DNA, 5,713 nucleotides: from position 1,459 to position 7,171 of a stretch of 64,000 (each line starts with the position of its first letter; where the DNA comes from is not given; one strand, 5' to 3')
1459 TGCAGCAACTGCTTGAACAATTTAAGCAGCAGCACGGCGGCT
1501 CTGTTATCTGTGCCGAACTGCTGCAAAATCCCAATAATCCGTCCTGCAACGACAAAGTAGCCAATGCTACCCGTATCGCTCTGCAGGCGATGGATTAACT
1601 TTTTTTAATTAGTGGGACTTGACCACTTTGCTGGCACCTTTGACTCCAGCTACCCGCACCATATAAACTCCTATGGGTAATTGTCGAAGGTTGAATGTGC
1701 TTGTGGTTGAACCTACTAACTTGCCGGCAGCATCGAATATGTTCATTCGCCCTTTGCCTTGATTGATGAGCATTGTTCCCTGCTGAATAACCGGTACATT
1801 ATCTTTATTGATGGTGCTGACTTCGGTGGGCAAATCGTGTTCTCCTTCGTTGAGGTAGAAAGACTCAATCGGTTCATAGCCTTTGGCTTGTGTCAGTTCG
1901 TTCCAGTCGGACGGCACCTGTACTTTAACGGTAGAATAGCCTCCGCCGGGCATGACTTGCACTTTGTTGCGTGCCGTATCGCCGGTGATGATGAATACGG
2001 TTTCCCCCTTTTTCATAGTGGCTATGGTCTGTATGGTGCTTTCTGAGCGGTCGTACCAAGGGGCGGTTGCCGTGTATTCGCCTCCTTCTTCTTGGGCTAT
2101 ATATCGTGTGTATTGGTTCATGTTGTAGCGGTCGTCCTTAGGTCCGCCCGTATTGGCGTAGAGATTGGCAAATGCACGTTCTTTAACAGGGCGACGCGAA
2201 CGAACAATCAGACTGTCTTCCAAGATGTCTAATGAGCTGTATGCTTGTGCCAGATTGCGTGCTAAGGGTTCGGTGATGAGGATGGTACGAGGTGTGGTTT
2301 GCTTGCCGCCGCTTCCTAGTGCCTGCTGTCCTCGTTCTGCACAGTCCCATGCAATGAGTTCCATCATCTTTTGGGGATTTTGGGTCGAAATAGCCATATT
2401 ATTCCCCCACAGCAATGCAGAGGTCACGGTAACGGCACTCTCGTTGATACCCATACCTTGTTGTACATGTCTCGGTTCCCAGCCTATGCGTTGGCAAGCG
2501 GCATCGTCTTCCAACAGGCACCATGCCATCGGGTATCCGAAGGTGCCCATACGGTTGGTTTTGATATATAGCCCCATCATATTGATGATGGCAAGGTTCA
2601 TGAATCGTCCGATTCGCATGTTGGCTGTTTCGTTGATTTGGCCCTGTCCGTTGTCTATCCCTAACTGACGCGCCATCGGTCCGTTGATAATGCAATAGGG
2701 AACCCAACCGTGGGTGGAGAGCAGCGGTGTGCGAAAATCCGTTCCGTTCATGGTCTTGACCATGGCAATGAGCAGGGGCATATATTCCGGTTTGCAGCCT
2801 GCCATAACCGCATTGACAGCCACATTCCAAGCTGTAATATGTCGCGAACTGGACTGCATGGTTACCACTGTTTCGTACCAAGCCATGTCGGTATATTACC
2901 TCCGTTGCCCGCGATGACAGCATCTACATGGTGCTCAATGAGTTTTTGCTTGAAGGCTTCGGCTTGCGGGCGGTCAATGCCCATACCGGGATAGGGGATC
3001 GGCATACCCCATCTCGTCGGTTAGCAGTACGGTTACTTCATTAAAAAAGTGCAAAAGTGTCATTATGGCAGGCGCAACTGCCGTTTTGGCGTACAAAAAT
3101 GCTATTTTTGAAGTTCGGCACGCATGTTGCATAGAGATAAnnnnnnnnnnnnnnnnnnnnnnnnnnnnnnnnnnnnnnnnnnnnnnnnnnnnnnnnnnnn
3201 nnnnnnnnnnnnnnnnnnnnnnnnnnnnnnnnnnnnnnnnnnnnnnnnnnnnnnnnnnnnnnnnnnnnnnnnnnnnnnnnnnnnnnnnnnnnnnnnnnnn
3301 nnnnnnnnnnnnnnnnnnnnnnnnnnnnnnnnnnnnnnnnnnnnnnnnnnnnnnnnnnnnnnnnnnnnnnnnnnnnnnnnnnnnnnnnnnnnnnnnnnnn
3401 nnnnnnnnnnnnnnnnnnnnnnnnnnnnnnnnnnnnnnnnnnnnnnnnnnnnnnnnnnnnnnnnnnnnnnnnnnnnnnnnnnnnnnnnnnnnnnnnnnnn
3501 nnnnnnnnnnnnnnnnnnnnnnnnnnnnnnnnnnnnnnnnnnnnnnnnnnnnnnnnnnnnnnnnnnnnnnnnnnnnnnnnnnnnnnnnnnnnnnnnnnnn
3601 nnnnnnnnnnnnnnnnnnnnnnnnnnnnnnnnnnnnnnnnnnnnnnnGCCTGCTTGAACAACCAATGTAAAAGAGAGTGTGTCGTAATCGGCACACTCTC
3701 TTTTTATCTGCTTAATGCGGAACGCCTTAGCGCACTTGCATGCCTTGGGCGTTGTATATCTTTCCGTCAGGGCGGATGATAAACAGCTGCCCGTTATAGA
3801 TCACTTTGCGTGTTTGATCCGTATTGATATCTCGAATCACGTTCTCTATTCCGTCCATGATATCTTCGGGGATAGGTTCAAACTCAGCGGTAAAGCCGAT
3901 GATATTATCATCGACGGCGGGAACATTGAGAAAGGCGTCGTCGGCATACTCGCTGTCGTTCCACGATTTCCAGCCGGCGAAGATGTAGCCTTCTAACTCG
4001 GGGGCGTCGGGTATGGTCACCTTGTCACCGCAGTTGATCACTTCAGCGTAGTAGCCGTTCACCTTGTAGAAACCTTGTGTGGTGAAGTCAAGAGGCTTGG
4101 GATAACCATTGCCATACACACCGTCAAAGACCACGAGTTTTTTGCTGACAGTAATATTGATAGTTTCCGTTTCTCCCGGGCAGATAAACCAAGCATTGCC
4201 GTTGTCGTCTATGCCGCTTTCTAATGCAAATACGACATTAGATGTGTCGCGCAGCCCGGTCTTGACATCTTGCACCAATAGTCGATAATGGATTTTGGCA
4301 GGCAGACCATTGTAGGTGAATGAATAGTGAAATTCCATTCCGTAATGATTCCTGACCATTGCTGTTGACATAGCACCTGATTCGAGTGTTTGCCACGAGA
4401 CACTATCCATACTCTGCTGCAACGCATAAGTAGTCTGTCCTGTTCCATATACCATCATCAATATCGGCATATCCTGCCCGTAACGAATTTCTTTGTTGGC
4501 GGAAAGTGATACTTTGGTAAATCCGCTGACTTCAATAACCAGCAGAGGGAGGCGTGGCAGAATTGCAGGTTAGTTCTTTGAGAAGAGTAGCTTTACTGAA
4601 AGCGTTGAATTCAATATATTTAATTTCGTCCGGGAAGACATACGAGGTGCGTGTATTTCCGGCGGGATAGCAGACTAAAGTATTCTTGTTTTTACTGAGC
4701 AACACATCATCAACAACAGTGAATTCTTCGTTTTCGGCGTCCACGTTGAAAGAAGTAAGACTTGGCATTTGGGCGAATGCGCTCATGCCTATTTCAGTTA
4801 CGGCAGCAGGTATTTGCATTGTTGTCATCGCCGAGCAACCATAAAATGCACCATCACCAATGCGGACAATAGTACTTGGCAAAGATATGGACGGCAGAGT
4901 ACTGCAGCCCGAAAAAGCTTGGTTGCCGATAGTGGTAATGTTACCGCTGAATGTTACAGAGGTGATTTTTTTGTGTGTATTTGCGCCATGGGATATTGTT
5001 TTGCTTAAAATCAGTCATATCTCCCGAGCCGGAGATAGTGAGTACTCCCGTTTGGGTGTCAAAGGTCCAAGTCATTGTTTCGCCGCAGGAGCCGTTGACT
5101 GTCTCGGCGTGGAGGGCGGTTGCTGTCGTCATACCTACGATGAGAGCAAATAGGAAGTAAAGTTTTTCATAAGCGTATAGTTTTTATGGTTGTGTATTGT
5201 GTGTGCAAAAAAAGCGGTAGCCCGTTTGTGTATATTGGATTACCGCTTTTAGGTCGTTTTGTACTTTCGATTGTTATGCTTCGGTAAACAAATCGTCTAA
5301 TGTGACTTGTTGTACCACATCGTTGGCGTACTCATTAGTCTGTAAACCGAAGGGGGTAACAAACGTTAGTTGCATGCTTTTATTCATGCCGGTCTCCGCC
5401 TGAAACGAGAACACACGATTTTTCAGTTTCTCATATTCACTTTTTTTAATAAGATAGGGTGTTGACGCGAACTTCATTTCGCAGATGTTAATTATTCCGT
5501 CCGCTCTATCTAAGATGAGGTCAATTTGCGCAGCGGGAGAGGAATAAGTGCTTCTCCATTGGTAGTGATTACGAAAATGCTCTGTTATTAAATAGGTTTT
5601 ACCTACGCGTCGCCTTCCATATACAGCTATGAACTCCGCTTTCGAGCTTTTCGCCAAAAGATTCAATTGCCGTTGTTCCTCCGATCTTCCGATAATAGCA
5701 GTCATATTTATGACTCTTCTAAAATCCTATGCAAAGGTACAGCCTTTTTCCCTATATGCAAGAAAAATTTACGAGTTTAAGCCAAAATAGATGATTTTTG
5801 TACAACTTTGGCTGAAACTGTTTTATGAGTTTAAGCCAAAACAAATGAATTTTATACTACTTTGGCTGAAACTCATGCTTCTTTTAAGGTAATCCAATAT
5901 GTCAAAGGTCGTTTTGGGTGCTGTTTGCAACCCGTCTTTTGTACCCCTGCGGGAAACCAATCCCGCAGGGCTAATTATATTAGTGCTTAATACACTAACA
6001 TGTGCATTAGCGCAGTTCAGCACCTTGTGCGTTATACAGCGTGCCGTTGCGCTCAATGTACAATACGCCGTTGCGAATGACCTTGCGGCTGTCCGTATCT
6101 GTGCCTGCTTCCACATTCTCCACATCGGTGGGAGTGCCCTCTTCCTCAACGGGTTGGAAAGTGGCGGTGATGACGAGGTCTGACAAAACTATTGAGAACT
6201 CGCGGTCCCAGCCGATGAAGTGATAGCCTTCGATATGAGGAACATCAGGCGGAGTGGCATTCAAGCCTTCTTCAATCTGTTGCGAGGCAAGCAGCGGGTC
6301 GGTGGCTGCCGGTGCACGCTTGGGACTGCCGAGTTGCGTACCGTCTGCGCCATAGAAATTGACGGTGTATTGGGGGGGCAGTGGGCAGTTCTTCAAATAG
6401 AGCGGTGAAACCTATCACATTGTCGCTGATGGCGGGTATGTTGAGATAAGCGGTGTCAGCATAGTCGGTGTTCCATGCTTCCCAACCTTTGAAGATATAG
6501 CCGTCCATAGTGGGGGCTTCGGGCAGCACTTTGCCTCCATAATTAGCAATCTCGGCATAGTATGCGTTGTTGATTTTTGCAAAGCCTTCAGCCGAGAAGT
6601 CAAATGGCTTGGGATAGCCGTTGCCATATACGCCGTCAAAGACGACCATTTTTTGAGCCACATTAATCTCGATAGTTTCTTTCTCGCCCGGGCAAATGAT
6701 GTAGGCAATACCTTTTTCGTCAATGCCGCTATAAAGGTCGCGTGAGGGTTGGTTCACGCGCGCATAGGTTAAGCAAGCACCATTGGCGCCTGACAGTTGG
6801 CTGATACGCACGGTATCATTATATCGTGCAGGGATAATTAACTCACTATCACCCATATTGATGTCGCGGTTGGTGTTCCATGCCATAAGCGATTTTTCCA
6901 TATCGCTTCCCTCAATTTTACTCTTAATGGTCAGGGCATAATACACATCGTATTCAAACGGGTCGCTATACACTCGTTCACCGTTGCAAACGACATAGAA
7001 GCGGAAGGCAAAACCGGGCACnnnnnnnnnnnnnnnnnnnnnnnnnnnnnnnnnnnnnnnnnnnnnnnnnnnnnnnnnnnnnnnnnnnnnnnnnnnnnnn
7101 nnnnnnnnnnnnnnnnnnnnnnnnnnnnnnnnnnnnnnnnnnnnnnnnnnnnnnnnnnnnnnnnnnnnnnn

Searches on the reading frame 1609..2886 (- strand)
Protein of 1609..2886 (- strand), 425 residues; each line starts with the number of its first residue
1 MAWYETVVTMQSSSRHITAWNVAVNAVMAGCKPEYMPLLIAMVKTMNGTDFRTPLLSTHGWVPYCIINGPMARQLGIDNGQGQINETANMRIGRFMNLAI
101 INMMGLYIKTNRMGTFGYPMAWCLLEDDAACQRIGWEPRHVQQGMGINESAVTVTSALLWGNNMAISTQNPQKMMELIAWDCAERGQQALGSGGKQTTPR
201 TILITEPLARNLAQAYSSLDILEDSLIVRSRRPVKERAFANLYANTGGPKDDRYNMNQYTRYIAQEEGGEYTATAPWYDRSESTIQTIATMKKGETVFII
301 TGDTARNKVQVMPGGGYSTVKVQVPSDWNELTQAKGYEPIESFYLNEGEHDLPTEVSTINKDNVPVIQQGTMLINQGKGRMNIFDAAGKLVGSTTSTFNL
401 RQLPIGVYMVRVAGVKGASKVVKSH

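Call 33: search_protein_families(library=pfam, proteins=[window:1609-2886:-], max_evalue=0.00001)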
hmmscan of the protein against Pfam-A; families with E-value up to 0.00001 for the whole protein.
window:1609-2886:- (425 aa): 0 families

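Call 38: search_protein_families(library=pfam, proteins=[window:1609-2886:-], max_evalue=0.1)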
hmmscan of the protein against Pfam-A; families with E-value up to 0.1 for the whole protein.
window:1609-2886:- (425 aa): 1 family
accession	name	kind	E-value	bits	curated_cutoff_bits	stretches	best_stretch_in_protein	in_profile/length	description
PF18962.6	Por_Secre_tail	-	0.0007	20.3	27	1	375-417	18-67/75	Secretion system C-terminal sorting domain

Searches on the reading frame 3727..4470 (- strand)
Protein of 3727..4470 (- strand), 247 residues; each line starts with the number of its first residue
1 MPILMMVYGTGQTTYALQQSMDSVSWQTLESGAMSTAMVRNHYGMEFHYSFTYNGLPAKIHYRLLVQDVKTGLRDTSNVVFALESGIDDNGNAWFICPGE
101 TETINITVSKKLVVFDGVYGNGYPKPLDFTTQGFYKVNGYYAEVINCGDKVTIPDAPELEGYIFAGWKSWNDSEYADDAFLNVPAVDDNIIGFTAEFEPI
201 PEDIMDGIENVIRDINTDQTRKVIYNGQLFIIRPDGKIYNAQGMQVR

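Call 33: search_protein_families(library=pfam, proteins=[window:3727-4470:-], max_evalue=0.00001)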
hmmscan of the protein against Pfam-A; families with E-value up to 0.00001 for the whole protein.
window:3727-4470:- (247 aa): 0 families

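Call 38: search_protein_families(library=pfam, proteins=[window:3727-4470:-], max_evalue=0.1)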
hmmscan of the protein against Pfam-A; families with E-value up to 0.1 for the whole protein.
window:3727-4470:- (247 aa): 1 family
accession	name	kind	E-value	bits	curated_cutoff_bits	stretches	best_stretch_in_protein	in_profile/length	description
PF09479.16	Flg_new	-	0.00033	21.2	27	1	141-169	12-40/65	Listeria-Bacteroides repeat domain (List_Bact_rpt)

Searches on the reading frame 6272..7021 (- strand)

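Call 33: search_protein_families(library=pfam, proteins=[window:6272-7021:-], max_evalue=0.00001)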
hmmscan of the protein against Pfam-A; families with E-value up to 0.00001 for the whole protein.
window:6272-7021:- (249 aa): 0 families

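Call 38: search_protein_families(library=pfam, proteins=[window:6272-7021:-], max_evalue=0.1)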
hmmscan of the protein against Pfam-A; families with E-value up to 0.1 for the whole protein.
window:6272-7021:- (249 aa): 1 family
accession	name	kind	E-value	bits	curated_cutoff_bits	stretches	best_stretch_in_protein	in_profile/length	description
PF09479.16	Flg_new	-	0.0024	18.4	27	1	159-182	16-40/65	Listeria-Bacteroides repeat domain (List_Bact_rpt)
